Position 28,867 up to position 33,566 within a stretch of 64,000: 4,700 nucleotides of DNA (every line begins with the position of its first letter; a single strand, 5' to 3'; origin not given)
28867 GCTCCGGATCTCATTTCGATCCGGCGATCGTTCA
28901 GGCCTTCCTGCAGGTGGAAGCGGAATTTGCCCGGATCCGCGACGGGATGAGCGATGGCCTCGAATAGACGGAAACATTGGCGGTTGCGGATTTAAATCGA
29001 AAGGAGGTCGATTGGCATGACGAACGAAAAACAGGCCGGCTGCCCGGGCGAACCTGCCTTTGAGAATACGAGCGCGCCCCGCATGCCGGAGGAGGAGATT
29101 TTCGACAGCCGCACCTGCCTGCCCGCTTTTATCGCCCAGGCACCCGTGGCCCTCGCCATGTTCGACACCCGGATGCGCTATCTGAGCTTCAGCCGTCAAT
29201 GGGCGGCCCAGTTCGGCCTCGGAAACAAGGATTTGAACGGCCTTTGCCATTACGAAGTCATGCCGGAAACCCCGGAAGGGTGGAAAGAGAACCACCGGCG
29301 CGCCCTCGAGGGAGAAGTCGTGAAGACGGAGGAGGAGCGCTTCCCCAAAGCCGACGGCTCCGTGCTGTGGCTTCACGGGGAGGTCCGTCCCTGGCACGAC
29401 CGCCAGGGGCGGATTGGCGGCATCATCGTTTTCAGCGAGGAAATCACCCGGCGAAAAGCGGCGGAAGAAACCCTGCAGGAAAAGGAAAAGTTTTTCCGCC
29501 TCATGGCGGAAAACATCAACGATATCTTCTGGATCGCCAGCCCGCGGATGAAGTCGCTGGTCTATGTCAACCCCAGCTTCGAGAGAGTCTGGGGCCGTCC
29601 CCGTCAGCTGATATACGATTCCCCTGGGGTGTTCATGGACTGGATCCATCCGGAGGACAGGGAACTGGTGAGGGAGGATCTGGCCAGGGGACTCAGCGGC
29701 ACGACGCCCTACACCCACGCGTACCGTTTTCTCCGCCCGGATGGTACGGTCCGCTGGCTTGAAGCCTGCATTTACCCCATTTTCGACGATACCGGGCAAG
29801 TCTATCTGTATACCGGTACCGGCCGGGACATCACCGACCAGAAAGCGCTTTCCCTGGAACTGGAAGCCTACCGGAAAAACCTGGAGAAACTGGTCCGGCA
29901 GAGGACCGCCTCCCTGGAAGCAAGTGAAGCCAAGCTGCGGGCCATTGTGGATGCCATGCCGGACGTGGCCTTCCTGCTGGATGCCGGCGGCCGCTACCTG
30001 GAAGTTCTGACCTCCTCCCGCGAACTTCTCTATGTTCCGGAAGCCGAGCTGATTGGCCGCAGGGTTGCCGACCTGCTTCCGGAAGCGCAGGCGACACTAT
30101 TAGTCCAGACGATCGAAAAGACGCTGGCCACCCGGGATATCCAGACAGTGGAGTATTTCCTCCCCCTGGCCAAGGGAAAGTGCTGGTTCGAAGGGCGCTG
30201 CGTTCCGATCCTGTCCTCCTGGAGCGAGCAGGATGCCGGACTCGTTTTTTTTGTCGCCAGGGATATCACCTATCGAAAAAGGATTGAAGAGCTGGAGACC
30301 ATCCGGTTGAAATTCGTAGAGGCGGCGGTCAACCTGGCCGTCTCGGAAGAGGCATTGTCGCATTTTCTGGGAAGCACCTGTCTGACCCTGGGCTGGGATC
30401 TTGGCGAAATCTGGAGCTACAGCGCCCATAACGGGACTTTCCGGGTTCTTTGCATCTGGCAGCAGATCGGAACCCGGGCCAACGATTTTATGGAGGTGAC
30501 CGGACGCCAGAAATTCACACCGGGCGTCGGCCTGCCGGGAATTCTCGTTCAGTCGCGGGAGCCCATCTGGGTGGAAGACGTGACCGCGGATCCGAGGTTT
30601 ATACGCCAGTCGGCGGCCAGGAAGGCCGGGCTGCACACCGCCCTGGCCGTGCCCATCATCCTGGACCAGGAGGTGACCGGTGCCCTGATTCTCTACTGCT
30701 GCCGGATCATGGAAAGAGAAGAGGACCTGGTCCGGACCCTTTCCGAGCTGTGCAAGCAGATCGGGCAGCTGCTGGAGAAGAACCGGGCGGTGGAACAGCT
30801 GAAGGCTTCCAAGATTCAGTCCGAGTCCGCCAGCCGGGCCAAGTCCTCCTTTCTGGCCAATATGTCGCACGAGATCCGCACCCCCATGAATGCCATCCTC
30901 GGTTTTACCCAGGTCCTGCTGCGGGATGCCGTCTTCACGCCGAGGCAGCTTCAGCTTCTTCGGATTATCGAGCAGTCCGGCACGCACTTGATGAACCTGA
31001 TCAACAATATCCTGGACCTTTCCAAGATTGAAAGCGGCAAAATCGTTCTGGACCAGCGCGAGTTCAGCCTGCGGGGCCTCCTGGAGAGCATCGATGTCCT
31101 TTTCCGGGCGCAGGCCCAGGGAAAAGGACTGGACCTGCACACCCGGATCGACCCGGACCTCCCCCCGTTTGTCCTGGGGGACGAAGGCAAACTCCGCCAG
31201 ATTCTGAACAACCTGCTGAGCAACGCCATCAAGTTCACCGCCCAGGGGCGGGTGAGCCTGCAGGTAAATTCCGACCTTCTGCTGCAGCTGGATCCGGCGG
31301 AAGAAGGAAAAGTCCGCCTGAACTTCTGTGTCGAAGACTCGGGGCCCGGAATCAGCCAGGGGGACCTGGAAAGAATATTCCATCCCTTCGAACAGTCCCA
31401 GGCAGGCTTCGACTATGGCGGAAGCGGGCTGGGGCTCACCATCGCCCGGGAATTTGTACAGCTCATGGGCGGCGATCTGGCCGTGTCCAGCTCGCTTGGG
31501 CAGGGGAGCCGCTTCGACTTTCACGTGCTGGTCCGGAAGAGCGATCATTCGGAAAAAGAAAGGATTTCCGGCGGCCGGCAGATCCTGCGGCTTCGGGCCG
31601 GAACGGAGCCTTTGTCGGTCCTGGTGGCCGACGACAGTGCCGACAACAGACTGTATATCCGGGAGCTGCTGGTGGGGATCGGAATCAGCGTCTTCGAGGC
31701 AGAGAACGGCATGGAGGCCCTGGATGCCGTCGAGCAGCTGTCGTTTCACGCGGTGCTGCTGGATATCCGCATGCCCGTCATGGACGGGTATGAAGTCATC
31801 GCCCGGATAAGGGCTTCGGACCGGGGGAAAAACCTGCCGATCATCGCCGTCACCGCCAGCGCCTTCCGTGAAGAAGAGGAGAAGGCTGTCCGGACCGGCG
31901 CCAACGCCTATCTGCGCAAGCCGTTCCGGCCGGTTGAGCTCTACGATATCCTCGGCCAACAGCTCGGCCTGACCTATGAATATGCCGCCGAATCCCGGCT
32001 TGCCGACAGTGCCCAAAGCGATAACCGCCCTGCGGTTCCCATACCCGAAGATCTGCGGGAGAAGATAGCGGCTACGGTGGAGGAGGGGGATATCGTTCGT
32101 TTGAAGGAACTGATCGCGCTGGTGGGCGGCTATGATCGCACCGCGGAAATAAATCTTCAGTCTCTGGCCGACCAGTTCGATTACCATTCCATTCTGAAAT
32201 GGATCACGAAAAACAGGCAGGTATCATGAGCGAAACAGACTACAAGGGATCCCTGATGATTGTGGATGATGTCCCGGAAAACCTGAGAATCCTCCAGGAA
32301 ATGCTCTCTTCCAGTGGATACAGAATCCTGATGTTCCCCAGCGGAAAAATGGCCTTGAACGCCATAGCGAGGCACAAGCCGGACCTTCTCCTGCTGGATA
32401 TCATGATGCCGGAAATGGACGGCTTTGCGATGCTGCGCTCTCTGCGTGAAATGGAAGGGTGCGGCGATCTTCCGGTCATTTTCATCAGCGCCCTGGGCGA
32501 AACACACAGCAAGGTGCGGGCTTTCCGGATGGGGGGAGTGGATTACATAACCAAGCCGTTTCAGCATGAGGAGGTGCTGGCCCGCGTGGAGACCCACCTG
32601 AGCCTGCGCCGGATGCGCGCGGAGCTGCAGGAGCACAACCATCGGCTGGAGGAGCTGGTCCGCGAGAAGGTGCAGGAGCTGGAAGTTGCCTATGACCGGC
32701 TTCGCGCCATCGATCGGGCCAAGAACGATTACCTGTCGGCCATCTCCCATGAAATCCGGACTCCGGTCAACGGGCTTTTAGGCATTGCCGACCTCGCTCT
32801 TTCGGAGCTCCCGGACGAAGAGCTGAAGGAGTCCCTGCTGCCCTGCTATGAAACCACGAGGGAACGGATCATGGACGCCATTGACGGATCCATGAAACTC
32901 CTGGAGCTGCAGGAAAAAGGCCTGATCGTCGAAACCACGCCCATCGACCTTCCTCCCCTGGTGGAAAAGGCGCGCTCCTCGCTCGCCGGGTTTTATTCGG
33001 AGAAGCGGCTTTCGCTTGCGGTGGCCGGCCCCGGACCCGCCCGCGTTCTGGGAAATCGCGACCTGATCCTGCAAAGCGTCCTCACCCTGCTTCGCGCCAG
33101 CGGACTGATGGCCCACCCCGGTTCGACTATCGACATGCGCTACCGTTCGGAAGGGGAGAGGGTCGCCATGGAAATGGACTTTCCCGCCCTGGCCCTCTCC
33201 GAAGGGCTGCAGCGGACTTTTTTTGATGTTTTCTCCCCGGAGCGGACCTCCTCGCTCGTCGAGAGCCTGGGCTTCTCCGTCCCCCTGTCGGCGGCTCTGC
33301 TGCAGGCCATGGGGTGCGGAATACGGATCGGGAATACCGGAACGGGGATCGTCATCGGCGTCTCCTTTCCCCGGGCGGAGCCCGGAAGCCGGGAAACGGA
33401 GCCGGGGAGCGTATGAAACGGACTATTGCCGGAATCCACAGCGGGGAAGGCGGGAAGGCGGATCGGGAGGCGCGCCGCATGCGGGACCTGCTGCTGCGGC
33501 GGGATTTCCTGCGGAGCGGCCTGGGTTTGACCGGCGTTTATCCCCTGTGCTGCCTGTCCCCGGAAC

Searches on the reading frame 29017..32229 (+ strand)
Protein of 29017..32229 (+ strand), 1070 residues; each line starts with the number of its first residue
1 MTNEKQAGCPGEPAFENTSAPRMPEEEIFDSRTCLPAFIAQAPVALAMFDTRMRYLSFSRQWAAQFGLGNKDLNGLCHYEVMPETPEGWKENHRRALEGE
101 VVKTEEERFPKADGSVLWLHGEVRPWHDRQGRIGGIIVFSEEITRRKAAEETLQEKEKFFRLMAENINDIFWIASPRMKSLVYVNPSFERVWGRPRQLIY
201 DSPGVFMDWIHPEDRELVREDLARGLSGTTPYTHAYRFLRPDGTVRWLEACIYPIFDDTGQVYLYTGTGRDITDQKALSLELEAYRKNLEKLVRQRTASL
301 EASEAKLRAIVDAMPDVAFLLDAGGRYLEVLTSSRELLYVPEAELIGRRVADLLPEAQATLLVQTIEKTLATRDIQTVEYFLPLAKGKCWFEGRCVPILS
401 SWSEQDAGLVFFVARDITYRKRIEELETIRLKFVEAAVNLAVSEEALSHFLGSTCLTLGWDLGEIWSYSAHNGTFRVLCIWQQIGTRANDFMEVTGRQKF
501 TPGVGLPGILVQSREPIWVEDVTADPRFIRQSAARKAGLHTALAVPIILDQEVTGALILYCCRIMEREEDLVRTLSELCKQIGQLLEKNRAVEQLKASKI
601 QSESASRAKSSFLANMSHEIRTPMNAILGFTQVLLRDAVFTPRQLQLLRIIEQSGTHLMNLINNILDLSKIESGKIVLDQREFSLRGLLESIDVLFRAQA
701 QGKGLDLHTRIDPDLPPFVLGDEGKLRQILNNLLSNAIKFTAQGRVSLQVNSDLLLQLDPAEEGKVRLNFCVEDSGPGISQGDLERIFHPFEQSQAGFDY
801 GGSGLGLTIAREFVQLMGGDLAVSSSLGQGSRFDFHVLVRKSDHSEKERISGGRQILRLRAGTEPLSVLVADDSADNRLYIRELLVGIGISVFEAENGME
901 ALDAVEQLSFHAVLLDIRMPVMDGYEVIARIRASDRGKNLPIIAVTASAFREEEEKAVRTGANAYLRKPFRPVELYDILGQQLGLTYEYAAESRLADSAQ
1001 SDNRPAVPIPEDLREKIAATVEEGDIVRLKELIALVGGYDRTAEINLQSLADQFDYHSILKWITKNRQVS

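Call 67: search_protein_families(library=pfam, proteins=[window:29017-32229:+], max_evalue=0.00001)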
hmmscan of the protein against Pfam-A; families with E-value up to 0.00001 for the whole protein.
window:29017-32229:+ (1070 aa): 10 families
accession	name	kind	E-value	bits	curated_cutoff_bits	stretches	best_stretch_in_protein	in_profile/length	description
PF08448.16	PAS_4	-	2.6e-43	147.2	23.1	3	41-147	3-109/110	PAS fold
PF08447.18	PAS_3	-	7.3e-28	97.1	25.6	1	182-268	2-88/89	PAS fold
PF02518.31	HATPase_c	-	4e-26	92.1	26.4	1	721-838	1-108/111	Histidine kinase-, DNA gyrase B-, and HSP90-like ATPase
PF00072.30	Response_reg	-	1.9e-24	86.4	30.2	1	868-978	1-109/111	Response regulator receiver domain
PF00989.32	PAS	-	1.1e-22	80.6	22.6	1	37-139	5-109/113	PAS fold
PF00512.31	HisKA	-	3.6e-20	72.2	26.9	1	608-674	1-66/66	His Kinase A (phospho-acceptor) domain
PF13426.13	PAS_9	-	1.7e-19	70.4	27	1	169-274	2-103/103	PAS domain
PF13185.12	GAF_2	-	1.4e-12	48.5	28.6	1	443-587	3-136/136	GAF domain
PF01590.32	GAF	-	1e-10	42.7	22.4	1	502-583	51-130/133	GAF domain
PF13188.13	PAS_8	-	1.6e-10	40.9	21.8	0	159-215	2-55/65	PAS domain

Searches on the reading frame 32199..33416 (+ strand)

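Call 67: search_protein_families(library=pfam, proteins=[window:32199-33416:+], max_evalue=0.00001)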
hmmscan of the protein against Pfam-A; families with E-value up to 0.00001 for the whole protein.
window:32199-33416:+ (405 aa): 2 families
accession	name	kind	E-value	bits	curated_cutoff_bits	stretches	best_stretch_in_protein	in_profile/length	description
PF00072.30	Response_reg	-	9e-28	97.1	30.2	1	20-130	2-110/111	Response regulator receiver domain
PF00512.31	HisKA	-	9.4e-08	32.4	26.9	1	174-213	1-40/66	His Kinase A (phospho-acceptor) domain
